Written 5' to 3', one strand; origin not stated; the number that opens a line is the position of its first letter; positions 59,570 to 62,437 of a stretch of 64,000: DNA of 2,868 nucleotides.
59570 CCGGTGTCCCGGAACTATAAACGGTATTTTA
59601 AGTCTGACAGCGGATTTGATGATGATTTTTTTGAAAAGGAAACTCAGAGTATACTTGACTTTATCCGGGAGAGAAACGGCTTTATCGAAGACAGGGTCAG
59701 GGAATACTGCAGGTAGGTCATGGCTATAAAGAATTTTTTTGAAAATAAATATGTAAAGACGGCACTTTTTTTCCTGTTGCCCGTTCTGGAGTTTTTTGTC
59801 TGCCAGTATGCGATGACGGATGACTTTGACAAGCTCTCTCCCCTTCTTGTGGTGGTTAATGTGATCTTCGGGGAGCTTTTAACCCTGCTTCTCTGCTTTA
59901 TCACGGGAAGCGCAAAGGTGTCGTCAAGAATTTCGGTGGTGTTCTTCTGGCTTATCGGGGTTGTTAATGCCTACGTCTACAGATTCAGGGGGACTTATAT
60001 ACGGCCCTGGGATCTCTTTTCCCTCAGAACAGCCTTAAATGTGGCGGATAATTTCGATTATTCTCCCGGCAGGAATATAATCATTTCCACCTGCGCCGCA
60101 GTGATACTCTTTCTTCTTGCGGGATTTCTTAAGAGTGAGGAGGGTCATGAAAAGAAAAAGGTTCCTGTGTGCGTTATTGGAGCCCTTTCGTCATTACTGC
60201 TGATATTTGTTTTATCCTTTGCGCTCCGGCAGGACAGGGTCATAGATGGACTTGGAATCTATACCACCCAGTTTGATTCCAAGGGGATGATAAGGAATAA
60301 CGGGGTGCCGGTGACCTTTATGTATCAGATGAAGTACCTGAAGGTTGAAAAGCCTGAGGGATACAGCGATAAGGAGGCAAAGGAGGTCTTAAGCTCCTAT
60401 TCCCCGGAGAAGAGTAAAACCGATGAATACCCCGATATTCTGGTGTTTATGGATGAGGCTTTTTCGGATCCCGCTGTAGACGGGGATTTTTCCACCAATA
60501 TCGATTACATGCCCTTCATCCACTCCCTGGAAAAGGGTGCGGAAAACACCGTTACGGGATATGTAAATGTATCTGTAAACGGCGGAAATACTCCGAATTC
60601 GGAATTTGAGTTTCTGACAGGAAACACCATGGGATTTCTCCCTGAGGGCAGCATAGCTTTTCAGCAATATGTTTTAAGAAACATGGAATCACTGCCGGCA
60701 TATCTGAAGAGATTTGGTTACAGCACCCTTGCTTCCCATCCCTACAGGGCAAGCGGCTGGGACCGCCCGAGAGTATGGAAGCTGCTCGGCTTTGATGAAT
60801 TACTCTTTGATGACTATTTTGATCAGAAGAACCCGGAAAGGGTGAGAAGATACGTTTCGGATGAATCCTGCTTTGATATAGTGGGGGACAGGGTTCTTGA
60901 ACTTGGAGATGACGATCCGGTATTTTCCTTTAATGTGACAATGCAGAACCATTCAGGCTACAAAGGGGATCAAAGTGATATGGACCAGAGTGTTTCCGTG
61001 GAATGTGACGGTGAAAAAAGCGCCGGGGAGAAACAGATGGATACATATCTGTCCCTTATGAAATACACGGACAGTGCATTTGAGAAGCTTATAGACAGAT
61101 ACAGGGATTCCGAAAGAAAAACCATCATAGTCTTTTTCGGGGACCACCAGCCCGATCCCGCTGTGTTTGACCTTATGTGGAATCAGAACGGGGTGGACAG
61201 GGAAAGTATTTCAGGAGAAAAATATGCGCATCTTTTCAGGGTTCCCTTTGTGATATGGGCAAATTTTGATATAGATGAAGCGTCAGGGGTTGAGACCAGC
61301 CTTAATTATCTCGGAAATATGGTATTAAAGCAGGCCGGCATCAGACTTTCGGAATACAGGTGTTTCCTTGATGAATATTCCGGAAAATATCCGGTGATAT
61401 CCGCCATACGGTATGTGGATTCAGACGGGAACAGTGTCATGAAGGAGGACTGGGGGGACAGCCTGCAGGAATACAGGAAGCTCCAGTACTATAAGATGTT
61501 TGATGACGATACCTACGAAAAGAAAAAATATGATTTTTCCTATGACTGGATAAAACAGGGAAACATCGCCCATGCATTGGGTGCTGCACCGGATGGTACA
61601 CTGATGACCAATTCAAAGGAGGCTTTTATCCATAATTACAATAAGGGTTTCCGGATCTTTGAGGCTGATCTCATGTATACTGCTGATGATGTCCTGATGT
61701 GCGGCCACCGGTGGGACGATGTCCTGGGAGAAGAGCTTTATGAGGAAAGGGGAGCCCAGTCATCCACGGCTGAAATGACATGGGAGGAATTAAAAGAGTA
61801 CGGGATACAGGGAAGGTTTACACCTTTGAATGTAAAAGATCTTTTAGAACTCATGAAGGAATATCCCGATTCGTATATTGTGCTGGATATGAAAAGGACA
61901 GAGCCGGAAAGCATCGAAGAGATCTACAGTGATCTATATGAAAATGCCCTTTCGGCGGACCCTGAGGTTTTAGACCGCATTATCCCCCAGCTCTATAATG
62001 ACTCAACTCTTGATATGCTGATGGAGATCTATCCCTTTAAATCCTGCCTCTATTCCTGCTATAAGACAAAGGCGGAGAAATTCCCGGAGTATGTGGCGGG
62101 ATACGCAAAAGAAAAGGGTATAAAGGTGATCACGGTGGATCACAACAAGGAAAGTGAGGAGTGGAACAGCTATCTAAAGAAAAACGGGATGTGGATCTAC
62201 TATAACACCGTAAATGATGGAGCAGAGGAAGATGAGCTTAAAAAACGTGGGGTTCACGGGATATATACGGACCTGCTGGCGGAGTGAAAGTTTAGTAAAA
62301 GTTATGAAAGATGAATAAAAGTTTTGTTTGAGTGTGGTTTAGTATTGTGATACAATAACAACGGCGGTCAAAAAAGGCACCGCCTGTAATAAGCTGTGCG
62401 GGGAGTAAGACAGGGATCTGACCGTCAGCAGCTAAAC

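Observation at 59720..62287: Rosetta-stone fusion: LtaS-like transferase fused to the GDPD-like domain that is a separate neighbouring gene elsewhere in the locus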

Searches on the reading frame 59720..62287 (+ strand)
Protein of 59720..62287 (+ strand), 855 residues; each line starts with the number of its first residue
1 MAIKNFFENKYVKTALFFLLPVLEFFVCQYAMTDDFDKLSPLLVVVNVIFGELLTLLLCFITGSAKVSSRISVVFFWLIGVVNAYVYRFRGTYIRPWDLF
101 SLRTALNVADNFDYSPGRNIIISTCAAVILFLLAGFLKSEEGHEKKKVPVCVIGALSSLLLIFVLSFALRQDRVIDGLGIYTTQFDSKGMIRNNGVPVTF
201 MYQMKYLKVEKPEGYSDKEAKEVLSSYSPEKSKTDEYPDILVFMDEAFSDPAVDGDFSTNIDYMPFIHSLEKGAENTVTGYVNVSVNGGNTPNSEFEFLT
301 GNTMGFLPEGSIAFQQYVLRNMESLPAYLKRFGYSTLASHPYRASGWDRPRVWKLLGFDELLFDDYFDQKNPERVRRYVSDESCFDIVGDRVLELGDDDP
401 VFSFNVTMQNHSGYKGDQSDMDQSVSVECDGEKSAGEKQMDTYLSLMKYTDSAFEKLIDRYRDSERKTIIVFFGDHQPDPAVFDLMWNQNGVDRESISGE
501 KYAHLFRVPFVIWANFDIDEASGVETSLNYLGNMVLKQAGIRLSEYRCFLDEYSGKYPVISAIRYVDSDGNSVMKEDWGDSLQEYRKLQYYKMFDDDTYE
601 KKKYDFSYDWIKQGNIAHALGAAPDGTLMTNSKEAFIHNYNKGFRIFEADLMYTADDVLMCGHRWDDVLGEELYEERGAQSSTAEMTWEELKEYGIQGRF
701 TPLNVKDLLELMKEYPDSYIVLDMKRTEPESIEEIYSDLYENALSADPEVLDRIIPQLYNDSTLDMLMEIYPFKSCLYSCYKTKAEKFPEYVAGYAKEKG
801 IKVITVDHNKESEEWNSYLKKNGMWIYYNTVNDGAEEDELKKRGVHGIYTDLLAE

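Call 3: search_protein_families(library=pfam, proteins=[window:59720-62287:+], max_evalue=0.01)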
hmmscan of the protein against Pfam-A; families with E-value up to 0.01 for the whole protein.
window:59720-62287:+ (855 aa): 2 families
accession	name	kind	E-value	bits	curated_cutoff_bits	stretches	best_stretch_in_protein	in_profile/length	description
PF00884.28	Sulfatase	-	1.8e-32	113.3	25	1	240-541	3-301/301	Sulfatase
PF03009.23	GDPD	-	2.7e-10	41.2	23.6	1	630-851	10-240/244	Glycerophosphoryl diester phosphodiesterase family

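Call 4: find_homologous_proteins(query=window:59720-62287:+, max_evalue=0.00001)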
Query window:59720-62287:+ (855 aa): 6274 proteins with E <= 0.00001 among 8000 candidates; the best 120 are listed.
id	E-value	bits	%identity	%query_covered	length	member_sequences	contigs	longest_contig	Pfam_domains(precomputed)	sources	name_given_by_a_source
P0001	0.0e+0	1979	100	100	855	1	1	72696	PF00884.29,PF03009.24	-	-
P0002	0.0e+0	1210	61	100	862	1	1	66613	PF00884.29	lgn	-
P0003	7.6e-224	764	58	68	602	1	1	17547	PF00884.29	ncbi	-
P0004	1.1e-223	763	56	69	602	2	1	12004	PF00884.29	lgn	-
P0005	2.3e-222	759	56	68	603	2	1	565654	PF00884.29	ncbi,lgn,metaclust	metaclust:status=active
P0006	1.2e-221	757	56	68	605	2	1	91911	PF00884.29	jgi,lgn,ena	-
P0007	1.6e-220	753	56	68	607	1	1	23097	PF00884.29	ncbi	-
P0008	1.2e-219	750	56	68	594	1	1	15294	PF00884.29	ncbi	-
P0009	1.7e-219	750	55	69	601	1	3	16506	PF00884.29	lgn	-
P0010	3.2e-219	749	55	68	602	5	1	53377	PF00884.29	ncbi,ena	-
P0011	2.2e-217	743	55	69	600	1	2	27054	PF00884.29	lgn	-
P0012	1.3e-214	733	55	68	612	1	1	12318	PF00884.29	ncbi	-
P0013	1.1e-213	730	56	68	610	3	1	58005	PF00884.29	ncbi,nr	ncbi:MAG: LTA synthase family protein [Lachnospiraceae bacterium]|nr:LTA synthase family protein [La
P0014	1.2e-213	730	55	68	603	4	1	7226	PF00884.29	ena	-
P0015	1.0e-206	707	53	69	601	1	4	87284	PF00884.29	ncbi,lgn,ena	-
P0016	2.7e-192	660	51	69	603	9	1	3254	PF00884.29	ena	-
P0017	2.0e-187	643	49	69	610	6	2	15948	PF00884.29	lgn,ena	-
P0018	3.6e-187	643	49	68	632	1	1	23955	PF00884.29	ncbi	-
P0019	1.5e-186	641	50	69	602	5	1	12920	PF00884.29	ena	-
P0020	3.0e-185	636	50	69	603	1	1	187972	PF00884.29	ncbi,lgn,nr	ncbi:Phosphoglycerol transferase MdoB [Lachnospiraceae bacterium]|nr:Phosphoglycerol transferase Mdo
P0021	7.1e-179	615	49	68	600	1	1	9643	PF00884.29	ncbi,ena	-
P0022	4.8e-173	596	47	68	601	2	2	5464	PF00884.29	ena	-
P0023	1.2e-171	591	47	68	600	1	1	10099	PF00884.29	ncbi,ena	-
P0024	6.8e-171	589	47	68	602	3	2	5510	PF00884.29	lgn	-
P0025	2.7e-168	580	45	68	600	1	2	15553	PF00884.29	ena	-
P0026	2.1e-167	577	45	69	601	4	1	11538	PF00884.29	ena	-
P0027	4.0e-167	576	43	49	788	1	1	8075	PF00884.29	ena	-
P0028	2.1e-165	571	44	69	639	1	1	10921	PF00884.29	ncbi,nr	ncbi:MAG: sulfatase-like hydrolase/transferase, partial [Lachnospiraceae bacterium]|nr:sulfatase-lik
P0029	1.3e-164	568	46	68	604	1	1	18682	PF00884.29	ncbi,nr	ncbi:MAG: LTA synthase family protein [Lachnospiraceae bacterium]|nr:LTA synthase family protein [La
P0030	1.1e-161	558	45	67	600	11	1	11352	PF00884.29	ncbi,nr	ncbi:MAG: LTA synthase family protein [Lachnospiraceae bacterium]|nr:LTA synthase family protein [La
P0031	2.0e-161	557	46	69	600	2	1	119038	PF00884.29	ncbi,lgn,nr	ncbi:Phosphoglycerol transferase MdoB [Lachnospiraceae bacterium]|nr:Phosphoglycerol transferase Mdo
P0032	1.2e-159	552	45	67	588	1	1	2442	PF00884.29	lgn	-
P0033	2.2e-159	551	45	69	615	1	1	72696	PF00884.29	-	-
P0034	5.5e-159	549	45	68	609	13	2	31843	PF00884.29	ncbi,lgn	-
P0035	7.3e-158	546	44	68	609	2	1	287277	PF00884.29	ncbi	-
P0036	2.1e-156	541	44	69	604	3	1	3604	PF00884.29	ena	-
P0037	1.1e-155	538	44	68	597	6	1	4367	PF00884.29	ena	-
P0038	1.3e-155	538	45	67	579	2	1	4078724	PF00884.29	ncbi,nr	ncbi:LTA synthase family protein [Lachnospiraceae bacterium C1.1]|nr:LTA synthase family protein [La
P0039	1.7e-155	538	46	69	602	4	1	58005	PF00884.29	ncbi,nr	ncbi:MAG: LTA synthase family protein [Lachnospiraceae bacterium]|nr:LTA synthase family protein [La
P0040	3.1e-155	537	44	68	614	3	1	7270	PF00884.29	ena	-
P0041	4.2e-153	530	45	69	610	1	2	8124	PF00884.29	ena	-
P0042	3.9e-152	527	45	68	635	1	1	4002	PF00884.29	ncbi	-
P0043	4.2e-152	527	43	68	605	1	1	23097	PF00884.29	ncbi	-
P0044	2.1e-151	524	43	68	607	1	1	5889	PF00884.29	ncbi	-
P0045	3.3e-151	524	45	68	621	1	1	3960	PF00884.29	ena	-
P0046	1.0e-150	522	45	68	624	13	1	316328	PF00884.29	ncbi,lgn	-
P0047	2.8e-150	521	44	70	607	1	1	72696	PF00884.29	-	-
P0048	3.6e-150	520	41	68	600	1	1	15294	PF00884.29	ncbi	-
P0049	6.7e-150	519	43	70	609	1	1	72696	PF00884.29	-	-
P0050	2.7e-149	517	43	68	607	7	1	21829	PF00884.29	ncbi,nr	ncbi:MAG: LTA synthase family protein [Lachnospiraceae bacterium]|nr:LTA synthase family protein [La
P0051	4.5e-149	517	43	68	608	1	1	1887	PF00884.29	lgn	-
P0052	3.8e-148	513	43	70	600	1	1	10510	PF00884.29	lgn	-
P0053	1.5e-147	511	43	69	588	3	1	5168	PF00884.29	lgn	-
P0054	3.3e-147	510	43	67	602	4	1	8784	PF00884.29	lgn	-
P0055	3.9e-147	510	44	68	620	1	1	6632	PF00884.29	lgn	-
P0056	6.3e-147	509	44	68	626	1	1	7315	PF00884.29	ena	-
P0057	6.8e-147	509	43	68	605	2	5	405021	PF00884.29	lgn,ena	-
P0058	1.0e-146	509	43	68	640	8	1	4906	PF00884.29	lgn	-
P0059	1.9e-146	508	42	68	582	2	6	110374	PF00884.29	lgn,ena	-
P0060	3.3e-146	507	42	67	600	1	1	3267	PF00884.29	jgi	jgi:phosphoglycerol transferase MdoB-like AlkP superfamily enzyme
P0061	3.5e-146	507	43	67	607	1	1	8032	PF00884.29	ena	-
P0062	7.9e-146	506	42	68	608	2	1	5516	PF00884.29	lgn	-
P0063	1.1e-145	505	43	68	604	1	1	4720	PF00884.29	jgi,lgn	jgi:phosphoglycerol transferase MdoB-like AlkP superfamily enzyme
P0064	1.2e-145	505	43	67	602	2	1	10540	PF00884.29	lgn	-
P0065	1.7e-145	505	42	69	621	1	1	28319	PF00884.29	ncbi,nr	ncbi:MAG: LTA synthase family protein [Lachnospiraceae bacterium]|nr:LTA synthase family protein [La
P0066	2.5e-145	504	42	69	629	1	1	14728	PF00884.29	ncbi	-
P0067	3.2e-145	504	43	68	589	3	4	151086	PF00884.29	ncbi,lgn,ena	-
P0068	3.2e-145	504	44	67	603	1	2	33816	PF00884.29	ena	-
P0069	3.3e-145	504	43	67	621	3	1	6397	PF00884.29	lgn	-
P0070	3.9e-145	504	44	68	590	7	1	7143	PF00884.29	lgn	-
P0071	4.4e-145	503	42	67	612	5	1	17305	PF00884.29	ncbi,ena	-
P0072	5.0e-145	503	42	68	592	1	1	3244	PF00884.29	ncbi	-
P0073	6.0e-145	503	41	69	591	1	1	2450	PF00884.29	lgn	-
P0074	1.1e-144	502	44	67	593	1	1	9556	PF00884.29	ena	-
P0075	1.3e-144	502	43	68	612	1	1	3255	PF00884.29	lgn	-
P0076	1.8e-144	501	42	68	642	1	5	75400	PF00884.29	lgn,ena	-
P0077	1.9e-144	501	43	68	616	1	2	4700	PF00884.29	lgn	-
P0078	2.1e-144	501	42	67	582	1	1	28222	PF00884.29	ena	-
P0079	2.3e-144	501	44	64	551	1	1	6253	PF00884.29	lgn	-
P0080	2.4e-144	501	42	68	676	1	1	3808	PF00884.29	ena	-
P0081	2.5e-144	501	42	68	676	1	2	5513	PF00884.29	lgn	-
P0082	3.4e-144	500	42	67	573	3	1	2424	PF00884.29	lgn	-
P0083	3.6e-144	500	42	68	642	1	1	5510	PF00884.29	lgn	-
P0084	3.8e-144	500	42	68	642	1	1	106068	PF00884.29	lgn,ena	-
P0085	4.2e-144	500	42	67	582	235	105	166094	PF00884.29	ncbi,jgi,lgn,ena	jgi:phosphoglycerol transferase MdoB-like AlkP superfamily enzyme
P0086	4.9e-144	500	41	68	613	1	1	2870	PF00884.29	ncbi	-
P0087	5.4e-144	500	42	68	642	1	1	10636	PF00884.29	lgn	-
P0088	5.5e-144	500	43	67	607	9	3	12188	PF00884.29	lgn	-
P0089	5.5e-144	500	42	68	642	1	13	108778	PF00884.29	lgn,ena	-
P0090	6.1e-144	500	42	68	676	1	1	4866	PF00884.29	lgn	-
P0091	6.3e-144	500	43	68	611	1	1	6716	PF00884.29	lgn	-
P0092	6.7e-144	499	42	68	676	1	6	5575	PF00884.29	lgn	-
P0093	6.7e-144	499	42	68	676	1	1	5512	PF00884.29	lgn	-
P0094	7.0e-144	499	42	67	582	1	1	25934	PF00884.29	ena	-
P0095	7.3e-144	499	42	68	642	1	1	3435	PF00884.29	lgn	-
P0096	9.4e-144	499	42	68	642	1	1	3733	PF00884.29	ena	-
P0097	1.2e-143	499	42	67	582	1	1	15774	PF00884.29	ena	-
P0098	1.2e-143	499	42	67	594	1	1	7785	PF00884.29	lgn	-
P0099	1.2e-143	499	42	68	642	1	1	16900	PF00884.29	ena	-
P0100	1.2e-143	499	42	68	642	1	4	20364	PF00884.29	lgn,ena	-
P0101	1.3e-143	499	42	68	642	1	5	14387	PF00884.29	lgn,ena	-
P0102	1.3e-143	499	42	68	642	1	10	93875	PF00884.29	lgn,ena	-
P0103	1.3e-143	498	42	68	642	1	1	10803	PF00884.29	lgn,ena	-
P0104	1.3e-143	498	42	68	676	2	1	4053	PF00884.29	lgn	-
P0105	1.4e-143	498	41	68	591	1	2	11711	PF00884.29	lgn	-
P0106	1.4e-143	498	42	69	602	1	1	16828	PF00884.29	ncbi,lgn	-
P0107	1.4e-143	498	42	69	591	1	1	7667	PF00884.29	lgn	-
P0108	1.5e-143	498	42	68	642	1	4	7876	PF00884.29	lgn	-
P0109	1.5e-143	498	42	68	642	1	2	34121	PF00884.29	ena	-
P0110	1.5e-143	498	42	68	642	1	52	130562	PF00884.29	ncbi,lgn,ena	-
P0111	1.5e-143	498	42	68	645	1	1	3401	PF00884.29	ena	-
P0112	1.7e-143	498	42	68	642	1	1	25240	PF00884.29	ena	-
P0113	1.8e-143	498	42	68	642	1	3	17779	PF00884.29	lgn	-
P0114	1.8e-143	498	42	68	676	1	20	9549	PF00884.29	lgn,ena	-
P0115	1.8e-143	498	42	68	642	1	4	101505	PF00884.29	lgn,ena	-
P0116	1.8e-143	498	42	68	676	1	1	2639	PF00884.29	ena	-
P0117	1.9e-143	498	44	64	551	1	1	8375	PF00884.29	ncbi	-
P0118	2.0e-143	498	42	68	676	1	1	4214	PF00884.29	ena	-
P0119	2.0e-143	498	43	69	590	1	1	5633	PF00884.29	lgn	-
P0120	2.0e-143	498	42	68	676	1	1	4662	PF00884.29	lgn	-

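Call 8: find_encoding_contigs(protein=P0002, flank=10000, max_places=3)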
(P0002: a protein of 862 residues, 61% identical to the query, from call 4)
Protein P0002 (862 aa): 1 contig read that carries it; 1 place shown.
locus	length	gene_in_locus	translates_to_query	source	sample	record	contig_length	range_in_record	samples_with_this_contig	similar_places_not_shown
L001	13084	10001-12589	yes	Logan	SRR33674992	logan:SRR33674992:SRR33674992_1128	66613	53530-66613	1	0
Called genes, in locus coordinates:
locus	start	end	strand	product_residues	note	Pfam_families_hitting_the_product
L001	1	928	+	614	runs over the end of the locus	PF00884:Sulfatase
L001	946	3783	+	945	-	PF09586:YfhO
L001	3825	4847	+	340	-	PF03102:NeuB, PF08666:SAF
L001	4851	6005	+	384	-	PF02350:Epimerase_2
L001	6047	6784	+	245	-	PF02348:CTP_transf_3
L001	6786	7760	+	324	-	PF05368:NmrA, PF01073:3Beta_HSD, PF01370:Epimerase, PF02719:Polysacc_synt_2, PF04321:RmlD_sub_bind (weak), PF07993:NAD_binding_4 (weak), PF13460:NAD_binding_10, PF16363:GDP_Man_Dehyd, +1 more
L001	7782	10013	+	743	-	PF00932:LTD, PF13287:Fn3_assoc, PF13290:CHB_HEX_C_1 (weak), PF08757:CotH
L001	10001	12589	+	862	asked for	PF00884:Sulfatase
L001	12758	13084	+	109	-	?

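Call 35: find_encoding_contigs(protein=P0005, flank=7000, max_places=2)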
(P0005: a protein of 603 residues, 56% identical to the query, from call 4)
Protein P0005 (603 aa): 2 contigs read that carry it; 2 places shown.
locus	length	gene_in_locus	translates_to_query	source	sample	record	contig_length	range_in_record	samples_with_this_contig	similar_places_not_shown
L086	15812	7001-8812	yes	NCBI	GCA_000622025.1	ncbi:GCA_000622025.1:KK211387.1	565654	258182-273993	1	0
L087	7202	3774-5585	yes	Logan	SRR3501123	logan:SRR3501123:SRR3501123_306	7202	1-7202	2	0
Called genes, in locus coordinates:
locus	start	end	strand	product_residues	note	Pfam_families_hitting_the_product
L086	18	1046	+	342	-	PF03102:NeuB, PF08666:SAF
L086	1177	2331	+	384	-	PF02350:Epimerase_2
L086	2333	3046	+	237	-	PF02348:CTP_transf_3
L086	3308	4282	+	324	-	PF05368:NmrA, PF01073:3Beta_HSD, PF01370:Epimerase, PF02719:Polysacc_synt_2, PF04321:RmlD_sub_bind (weak), PF07993:NAD_binding_4 (weak), PF13460:NAD_binding_10, PF16363:GDP_Man_Dehyd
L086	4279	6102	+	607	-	PF00884:Sulfatase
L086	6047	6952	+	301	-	PF03009:GDPD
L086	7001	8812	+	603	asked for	PF00884:Sulfatase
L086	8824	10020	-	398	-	PF08757:CotH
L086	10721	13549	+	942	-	PF01326:PPDK_N, PF00391:PEP-utilizers, PF02896:PEP-utilizers_C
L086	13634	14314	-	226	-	-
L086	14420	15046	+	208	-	-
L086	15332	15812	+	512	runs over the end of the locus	PF08239:SH3_3, PF00877:NLPC_P60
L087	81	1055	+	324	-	PF05368:NmrA, PF01073:3Beta_HSD, PF01370:Epimerase, PF02719:Polysacc_synt_2, PF04321:RmlD_sub_bind (weak), PF07993:NAD_binding_4 (weak), PF13460:NAD_binding_10, PF16363:GDP_Man_Dehyd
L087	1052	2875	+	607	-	PF00884:Sulfatase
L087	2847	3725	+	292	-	PF03009:GDPD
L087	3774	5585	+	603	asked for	PF00884:Sulfatase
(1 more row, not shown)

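Call 36: find_encoding_contigs(protein=P0013, flank=7000, max_places=2)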
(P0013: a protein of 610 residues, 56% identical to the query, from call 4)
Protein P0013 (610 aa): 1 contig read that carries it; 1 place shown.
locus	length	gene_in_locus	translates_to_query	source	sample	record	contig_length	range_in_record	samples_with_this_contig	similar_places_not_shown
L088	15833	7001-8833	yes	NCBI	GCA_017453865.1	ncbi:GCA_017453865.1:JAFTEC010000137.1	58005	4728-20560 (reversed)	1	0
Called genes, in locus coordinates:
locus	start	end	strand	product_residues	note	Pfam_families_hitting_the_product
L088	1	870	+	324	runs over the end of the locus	PF05368:NmrA, PF01073:3Beta_HSD, PF01370:Epimerase, PF02719:Polysacc_synt_2, PF04321:RmlD_sub_bind (weak), PF07993:NAD_binding_4 (weak), PF13460:NAD_binding_10, PF16363:GDP_Man_Dehyd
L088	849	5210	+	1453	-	PF09586:YfhO, PF03009:GDPD (faint)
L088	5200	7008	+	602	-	PF00884:Sulfatase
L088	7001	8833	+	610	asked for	PF00884:Sulfatase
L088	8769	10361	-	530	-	PF08757:CotH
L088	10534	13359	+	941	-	PF01326:PPDK_N, PF00391:PEP-utilizers, PF02896:PEP-utilizers_C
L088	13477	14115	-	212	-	-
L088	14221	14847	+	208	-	-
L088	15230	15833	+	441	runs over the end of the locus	PF06347:SH3_4 (faint), PF08239:SH3_3, PF00877:NLPC_P60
